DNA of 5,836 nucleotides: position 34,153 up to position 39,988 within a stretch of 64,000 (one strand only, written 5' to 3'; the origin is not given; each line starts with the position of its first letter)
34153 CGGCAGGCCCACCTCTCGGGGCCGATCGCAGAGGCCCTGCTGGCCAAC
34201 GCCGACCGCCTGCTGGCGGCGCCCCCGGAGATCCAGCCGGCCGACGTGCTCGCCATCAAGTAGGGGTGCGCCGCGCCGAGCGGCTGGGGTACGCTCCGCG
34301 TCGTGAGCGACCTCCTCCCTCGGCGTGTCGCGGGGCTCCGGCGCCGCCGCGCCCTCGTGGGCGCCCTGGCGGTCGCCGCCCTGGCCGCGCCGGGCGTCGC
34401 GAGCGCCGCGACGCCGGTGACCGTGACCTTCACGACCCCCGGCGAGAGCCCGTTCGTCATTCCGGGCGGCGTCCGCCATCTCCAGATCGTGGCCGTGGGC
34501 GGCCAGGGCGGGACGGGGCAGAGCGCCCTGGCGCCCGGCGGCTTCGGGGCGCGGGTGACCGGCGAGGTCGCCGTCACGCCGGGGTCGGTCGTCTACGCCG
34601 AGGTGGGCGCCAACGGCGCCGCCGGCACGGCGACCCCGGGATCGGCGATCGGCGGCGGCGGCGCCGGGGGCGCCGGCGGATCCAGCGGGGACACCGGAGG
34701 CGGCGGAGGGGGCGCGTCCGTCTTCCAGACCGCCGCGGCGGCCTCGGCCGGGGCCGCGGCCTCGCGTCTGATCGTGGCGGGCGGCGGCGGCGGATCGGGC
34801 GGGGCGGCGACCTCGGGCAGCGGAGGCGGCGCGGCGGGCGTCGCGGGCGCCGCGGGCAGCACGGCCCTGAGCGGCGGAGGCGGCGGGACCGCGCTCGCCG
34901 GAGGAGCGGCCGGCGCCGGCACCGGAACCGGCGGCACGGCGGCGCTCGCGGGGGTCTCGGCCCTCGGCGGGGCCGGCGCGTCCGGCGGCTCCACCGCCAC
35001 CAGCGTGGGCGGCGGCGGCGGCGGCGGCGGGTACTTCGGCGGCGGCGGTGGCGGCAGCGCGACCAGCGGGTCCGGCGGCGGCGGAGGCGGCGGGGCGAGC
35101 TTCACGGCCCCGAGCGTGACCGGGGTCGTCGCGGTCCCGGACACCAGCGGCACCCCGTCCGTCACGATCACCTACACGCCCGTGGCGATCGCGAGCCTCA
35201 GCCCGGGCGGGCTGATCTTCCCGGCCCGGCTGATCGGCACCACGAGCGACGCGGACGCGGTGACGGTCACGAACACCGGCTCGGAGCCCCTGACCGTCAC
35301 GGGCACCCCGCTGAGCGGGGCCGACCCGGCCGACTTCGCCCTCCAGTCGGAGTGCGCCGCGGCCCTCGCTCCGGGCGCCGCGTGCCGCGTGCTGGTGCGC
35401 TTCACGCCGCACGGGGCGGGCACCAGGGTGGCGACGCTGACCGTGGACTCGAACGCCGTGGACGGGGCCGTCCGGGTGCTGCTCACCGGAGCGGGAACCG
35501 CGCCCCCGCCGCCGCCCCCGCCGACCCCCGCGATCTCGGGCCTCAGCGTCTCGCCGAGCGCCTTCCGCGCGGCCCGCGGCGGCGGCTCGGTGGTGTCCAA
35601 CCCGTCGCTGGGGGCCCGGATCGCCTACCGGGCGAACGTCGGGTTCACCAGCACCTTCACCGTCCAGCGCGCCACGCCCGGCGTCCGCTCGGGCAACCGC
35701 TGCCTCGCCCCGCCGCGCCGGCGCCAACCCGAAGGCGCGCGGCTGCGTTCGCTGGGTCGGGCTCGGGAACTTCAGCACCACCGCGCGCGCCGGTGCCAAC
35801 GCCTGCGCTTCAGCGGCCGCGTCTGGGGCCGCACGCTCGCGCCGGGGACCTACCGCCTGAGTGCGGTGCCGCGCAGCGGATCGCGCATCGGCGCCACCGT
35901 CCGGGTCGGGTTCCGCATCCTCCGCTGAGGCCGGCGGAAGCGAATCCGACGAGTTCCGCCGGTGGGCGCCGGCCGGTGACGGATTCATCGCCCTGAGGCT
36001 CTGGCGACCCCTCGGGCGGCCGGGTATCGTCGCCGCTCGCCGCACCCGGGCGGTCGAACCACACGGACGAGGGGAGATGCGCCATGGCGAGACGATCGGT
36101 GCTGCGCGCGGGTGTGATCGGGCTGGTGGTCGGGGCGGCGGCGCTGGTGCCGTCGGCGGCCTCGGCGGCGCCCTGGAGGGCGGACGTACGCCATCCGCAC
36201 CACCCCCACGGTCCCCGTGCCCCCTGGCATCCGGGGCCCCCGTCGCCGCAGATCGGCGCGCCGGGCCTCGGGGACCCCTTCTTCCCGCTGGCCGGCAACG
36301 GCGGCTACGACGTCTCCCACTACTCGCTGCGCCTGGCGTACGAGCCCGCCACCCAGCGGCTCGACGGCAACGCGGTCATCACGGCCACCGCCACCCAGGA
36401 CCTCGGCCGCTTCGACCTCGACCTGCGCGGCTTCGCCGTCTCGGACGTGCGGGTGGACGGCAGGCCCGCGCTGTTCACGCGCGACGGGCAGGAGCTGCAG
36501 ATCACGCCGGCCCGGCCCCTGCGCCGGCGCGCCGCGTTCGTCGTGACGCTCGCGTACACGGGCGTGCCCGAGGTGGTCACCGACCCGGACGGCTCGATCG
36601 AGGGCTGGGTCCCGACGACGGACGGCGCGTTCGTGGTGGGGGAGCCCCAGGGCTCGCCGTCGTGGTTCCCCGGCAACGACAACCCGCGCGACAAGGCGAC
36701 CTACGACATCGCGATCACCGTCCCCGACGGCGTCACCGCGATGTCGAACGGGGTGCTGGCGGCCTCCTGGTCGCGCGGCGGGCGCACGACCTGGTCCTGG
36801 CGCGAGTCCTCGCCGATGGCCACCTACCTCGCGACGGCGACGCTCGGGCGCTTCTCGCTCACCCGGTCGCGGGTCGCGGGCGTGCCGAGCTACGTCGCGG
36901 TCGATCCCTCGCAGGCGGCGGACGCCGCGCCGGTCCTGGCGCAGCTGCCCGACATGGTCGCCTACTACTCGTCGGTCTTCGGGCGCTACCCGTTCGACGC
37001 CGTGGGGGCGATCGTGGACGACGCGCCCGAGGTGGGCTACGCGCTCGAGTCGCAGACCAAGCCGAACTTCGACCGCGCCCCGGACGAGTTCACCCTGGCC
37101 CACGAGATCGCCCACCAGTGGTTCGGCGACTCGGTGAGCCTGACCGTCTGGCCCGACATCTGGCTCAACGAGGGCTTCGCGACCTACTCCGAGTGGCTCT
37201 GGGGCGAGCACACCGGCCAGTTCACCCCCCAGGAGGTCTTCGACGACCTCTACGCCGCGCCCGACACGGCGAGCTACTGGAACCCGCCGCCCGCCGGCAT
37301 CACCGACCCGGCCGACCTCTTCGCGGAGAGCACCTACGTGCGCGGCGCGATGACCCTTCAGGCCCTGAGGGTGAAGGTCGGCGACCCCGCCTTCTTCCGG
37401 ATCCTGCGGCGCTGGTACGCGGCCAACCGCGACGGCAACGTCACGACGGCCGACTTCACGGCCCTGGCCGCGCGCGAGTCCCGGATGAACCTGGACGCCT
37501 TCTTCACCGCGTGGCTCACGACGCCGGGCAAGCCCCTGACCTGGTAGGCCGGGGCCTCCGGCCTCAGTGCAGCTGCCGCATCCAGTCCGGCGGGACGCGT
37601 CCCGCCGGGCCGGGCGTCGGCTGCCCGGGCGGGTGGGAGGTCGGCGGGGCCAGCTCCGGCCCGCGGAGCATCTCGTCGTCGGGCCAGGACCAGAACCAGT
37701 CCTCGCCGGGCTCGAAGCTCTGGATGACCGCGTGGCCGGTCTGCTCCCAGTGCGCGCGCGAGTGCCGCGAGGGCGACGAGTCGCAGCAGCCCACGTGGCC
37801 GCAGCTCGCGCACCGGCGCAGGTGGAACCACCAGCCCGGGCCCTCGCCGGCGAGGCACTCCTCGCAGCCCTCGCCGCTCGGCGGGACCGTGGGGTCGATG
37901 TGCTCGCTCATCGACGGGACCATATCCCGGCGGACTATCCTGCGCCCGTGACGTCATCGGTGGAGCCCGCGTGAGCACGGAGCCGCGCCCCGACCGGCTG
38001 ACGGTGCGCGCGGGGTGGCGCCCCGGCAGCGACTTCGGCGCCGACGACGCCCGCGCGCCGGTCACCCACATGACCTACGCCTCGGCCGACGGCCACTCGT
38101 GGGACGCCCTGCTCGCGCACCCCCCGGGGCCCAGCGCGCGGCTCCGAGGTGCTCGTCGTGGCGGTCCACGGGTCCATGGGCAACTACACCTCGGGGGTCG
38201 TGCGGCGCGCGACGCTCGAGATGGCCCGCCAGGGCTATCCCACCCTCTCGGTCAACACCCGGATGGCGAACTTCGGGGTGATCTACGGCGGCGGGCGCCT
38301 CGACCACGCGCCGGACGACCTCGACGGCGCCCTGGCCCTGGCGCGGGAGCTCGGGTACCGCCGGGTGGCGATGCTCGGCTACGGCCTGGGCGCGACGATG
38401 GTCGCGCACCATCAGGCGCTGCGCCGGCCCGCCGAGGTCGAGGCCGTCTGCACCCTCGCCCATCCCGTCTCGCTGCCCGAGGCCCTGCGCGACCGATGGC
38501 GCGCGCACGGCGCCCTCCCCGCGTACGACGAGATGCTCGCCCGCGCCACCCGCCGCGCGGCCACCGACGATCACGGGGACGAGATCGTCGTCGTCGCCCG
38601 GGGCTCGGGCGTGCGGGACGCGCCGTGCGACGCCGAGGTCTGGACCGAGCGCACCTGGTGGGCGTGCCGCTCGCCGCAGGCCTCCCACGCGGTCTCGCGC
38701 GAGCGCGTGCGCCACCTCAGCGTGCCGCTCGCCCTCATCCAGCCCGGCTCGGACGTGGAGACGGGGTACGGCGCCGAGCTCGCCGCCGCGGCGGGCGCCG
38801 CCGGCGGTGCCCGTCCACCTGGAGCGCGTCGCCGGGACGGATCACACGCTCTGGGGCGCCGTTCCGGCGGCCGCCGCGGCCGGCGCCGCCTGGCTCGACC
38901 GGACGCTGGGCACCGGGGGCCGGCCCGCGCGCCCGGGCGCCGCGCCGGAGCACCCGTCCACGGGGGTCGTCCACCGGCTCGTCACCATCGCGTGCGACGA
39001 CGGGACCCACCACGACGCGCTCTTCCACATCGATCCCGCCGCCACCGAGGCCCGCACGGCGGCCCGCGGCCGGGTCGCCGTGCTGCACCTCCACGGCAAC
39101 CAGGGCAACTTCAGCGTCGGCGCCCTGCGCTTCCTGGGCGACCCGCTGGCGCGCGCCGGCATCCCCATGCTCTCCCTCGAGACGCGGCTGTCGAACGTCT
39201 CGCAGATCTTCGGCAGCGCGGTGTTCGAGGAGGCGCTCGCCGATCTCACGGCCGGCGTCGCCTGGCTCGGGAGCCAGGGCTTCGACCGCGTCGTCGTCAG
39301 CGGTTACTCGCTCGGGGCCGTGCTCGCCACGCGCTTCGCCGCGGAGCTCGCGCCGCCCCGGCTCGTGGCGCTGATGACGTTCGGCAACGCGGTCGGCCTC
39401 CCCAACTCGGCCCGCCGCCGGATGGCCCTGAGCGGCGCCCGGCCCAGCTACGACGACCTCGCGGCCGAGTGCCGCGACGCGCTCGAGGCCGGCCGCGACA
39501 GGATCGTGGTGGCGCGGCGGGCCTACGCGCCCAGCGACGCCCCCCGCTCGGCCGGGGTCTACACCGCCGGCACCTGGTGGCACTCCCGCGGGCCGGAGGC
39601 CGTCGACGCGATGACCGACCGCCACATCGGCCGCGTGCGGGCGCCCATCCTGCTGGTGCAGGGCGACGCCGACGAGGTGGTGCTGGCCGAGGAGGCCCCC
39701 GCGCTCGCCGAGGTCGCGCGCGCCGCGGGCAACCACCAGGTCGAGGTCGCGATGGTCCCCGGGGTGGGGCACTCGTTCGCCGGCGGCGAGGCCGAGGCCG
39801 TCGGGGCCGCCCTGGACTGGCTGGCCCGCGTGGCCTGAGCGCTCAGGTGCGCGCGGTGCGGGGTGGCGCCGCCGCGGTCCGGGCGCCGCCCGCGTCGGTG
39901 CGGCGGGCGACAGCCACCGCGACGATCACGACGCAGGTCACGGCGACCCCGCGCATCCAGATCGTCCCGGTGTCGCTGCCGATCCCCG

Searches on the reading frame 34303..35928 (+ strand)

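Call 8: search_protein_families(library=pfam, proteins=[window:34303-35928:+])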
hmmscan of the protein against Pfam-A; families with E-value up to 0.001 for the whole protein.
window:34303-35928:+ (541 aa): 3 families
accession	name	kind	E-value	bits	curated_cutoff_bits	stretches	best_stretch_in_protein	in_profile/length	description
PF12810.13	ALK_LTK_GRD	-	2.6e-06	28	24.5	1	62-269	12-200/243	ALK/LTK, Glycine-rich domain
PF22544.2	HYDIN_VesB_CFA65-like_Ig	-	5.1e-05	23.9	25.5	1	317-385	22-88/100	HYDIN/CFA65/VesB-like, Ig-like domain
PF15780.11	ASH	-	0.00028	21.5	27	1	311-385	21-92/98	Abnormal spindle-like microcephaly-assoc'd, ASPM-SPD-2-Hydin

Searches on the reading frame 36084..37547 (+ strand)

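Call 8: search_protein_families(library=pfam, proteins=[window:36084-37547:+])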
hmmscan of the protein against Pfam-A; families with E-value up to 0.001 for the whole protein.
window:36084-37547:+ (487 aa): 2 families
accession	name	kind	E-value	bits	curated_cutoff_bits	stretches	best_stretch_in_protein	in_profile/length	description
PF01433.26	Peptidase_M1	-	2.8e-23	83.1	27.7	1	337-477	70-218/218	Peptidase family M1 domain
PF17900.6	Peptidase_M1_N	-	7.4e-12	46.2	25.8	1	78-249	3-186/186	Peptidase M1 N-terminal domain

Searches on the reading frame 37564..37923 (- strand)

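Call 8: search_protein_families(library=pfam, proteins=[window:37564-37923:-])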
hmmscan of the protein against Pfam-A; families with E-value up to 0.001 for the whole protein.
window:37564-37923:- (119 aa): 1 family
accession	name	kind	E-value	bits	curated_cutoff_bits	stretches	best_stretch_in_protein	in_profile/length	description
PF02148.25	zf-UBP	-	5.3e-12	46.3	22.7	1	20-89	1-61/63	Zn-finger in ubiquitin-hydrolases and other protein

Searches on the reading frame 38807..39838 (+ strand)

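Call 8: search_protein_families(library=pfam, proteins=[window:38807-39838:+])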
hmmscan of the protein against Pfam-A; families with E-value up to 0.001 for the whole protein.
window:38807-39838:+ (343 aa): 4 families
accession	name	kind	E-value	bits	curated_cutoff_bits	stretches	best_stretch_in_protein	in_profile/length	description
PF01738.24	DLH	-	9.6e-09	35.6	21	1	275-330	140-194/217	Dienelactone hydrolase family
PF12146.15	Hydrolase_4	-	2.9e-08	33.7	27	1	140-324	55-234/239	Serine aminopeptidase, S33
PF00326.27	Peptidase_S9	-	1.4e-07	31.6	22.6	1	266-340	132-207/213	Prolyl oligopeptidase family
PF07859.19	Abhydrolase_3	-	0.001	19.3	25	0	140-325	45-209/210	alpha/beta hydrolase fold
